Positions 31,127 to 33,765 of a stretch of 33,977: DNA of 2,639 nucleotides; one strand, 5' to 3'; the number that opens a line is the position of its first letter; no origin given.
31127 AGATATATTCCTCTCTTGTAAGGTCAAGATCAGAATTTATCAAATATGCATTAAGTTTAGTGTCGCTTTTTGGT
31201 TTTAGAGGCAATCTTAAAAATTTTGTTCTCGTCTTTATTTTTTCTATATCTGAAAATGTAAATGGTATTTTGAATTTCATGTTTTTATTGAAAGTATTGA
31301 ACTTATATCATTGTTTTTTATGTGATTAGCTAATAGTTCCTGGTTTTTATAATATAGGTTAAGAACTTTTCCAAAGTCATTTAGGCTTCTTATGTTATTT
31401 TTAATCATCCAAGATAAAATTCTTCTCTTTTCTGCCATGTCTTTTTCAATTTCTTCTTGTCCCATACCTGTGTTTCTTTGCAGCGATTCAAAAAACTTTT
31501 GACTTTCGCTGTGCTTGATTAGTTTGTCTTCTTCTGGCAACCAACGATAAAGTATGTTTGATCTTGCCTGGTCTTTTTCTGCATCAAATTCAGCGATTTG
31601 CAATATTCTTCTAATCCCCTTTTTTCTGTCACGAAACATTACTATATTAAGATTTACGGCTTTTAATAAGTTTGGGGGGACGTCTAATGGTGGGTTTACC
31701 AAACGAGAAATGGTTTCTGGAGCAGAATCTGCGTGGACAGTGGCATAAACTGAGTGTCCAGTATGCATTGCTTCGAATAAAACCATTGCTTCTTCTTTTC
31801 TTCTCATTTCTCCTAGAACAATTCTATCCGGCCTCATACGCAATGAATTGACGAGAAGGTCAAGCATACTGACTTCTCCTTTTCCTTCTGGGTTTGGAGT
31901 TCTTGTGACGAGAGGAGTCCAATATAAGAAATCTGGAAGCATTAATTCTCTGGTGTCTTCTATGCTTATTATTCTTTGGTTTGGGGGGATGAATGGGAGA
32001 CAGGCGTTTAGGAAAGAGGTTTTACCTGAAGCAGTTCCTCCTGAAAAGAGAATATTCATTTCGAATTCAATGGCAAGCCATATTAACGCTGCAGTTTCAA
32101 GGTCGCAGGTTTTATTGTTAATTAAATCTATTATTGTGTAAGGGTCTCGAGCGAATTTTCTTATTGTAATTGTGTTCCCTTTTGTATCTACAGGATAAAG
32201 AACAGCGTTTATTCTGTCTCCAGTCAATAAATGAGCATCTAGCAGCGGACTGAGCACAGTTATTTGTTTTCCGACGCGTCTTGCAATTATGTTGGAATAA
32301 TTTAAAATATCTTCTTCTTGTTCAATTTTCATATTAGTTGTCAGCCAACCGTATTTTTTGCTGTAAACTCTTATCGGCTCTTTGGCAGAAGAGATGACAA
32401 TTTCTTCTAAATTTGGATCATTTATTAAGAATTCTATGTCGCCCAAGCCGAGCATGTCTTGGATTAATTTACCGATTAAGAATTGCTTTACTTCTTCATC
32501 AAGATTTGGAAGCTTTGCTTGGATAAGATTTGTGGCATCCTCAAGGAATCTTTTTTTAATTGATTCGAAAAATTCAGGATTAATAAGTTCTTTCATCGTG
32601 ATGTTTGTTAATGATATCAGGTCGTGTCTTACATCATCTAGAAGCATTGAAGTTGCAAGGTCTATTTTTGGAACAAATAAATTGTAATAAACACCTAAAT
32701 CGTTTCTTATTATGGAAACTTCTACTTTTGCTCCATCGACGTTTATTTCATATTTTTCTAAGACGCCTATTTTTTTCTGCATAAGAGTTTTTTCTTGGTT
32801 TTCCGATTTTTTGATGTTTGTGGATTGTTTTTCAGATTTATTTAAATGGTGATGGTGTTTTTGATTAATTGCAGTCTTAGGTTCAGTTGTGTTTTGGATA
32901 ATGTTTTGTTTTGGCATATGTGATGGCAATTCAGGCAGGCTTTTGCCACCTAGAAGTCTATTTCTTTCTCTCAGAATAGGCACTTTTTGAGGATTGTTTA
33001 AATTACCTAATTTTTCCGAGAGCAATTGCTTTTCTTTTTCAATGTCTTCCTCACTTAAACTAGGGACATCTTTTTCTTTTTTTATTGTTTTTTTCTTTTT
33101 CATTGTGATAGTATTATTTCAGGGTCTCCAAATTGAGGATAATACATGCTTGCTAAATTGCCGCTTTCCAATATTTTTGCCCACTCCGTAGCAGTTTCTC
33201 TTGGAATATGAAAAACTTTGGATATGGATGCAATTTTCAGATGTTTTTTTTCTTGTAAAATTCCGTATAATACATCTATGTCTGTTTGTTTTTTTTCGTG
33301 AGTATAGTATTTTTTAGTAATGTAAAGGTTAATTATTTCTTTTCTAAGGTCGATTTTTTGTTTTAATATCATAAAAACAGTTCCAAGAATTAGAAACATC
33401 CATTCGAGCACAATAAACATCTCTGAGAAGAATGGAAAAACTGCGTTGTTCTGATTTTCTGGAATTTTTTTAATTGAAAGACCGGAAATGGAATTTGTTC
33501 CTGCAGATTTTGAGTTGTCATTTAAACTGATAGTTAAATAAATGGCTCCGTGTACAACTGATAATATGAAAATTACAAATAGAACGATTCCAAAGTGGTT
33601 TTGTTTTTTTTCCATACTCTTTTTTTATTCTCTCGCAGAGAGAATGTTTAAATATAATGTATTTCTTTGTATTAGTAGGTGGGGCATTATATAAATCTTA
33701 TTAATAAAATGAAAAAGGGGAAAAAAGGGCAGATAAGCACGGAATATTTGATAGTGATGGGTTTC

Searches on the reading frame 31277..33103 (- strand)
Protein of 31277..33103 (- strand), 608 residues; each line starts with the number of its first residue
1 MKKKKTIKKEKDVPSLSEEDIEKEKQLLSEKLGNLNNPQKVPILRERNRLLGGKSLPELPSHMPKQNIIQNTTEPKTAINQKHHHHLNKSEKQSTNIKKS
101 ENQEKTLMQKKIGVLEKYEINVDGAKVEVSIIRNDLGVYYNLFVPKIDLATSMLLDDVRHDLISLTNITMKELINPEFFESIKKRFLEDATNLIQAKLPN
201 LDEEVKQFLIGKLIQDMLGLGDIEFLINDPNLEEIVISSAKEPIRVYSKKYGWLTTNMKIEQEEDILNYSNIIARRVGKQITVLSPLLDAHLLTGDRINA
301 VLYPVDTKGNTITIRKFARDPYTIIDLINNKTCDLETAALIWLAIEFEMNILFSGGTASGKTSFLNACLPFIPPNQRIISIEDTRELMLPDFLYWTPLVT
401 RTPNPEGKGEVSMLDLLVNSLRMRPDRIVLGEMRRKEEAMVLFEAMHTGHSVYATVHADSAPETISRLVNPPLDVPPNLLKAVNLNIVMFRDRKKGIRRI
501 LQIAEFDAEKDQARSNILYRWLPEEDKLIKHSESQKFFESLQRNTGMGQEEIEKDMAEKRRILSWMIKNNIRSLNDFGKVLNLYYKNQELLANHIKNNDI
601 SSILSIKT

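Call 4: search_protein_families(library=pfam, proteins=[window:31277-33103:-], max_evalue=0.1)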
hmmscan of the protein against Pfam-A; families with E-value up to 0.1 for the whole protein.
window:31277-33103:- (608 aa): 1 family
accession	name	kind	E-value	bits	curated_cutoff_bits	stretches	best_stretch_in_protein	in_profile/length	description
PF00437.27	T2SSE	-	3.4e-34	118.5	24.9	1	304-470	100-257/370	Type II/IV secretion system protein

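Call 26: search_protein_families(library=ncbifam, proteins=[window:31277-33103:-], max_evalue=0.1)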
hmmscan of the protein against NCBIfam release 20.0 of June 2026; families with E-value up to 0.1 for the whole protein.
window:31277-33103:- (608 aa): 20 families
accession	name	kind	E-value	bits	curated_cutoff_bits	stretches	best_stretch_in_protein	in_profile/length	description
NF058587.1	archaellum_moto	equivalog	5.8e-82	276.1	550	1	186-586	113-519/527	archaellum flagellar ATPase motor FlaI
TIGR03819.1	heli_sec_ATPase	hypoth_equivalog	3.7e-50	171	373.15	1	210-468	42-297/340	TadA family conjugal transfer-associated ATPase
NF053672.1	bindosome_BasE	exception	4.6e-41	141.1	1000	1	111-587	37-510/512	bindosome assembly system ATPase subunit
TIGR02788.1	VirB11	equivalog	4.6e-40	137.5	249.95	2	339-470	135-264/308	P-type DNA transfer ATPase VirB11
TIGR02782.1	TrbB_P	equivalog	1.4e-33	116.5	304.55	1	222-507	13-294/303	P-type conjugative transfer ATPase TrbB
NF010475.0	PRK13900.1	equivalog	6.3e-31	107.7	389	2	339-488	151-303/333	type IV secretion system ATPase VirB11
NF010469.0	PRK13894.1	subfamily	3.3e-28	99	508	1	222-505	26-306/320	conjugal transfer ATPase TrbB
NF010407.0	PRK13833.1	subfamily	2.8e-22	79.6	499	1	286-511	82-308/323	conjugal transfer protein TrbB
NF010425.0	PRK13851.1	equivalog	1.2e-21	77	461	2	334-460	150-272/344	type IV secretion system protein VirB11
NF041000.1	ATPase_ComGA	equivalog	1.5e-18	66.8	300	1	351-470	131-244/267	competence type IV pilus ATPase ComGA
TIGR01420.1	pilT_fam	subfamily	4.1e-15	55.9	319.1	1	351-470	125-241/343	PilT/PilU family type 4a pilus ATPase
TIGR02538.1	type_IV_pilB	equivalog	6.8e-13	48.1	675.65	1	351-483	319-443/564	type IV-A pilus assembly ATPase PilB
NF007755.0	PRK10436.1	equivalog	1.2e-12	47.3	617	1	351-478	222-340/465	type II secretion system protein GspE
NF053534.1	T4PilAsmATPsTfpB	equivalog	7.4e-11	41.1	850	1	351-491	339-470/584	type IV pilus assembly ATPase TfpB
TIGR02533.1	type_II_gspE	equivalog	1.4e-10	40.5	630.25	1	351-482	246-368/486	type II secretion system ATPase GspE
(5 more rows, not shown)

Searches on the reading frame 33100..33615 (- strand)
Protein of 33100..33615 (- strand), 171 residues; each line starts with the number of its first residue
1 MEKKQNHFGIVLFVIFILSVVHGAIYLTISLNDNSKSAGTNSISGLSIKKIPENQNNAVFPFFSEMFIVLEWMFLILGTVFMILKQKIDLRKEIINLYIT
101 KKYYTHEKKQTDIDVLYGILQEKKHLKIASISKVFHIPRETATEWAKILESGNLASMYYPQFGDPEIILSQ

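Call 4: search_protein_families(library=pfam, proteins=[window:33100-33615:-], max_evalue=0.1)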
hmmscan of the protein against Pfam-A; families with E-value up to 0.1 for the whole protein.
window:33100-33615:- (171 aa): 1 family
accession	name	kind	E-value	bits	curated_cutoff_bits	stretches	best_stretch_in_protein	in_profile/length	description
PF14264.12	Glucos_trans_II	-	0.051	13.1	30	1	6-93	172-270/317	Glucosyl transferase GtrII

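Call 26: search_protein_families(library=ncbifam, proteins=[window:33100-33615:-], max_evalue=0.1)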
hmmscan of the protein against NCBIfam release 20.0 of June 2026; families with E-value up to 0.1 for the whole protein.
window:33100-33615:- (171 aa): 0 families
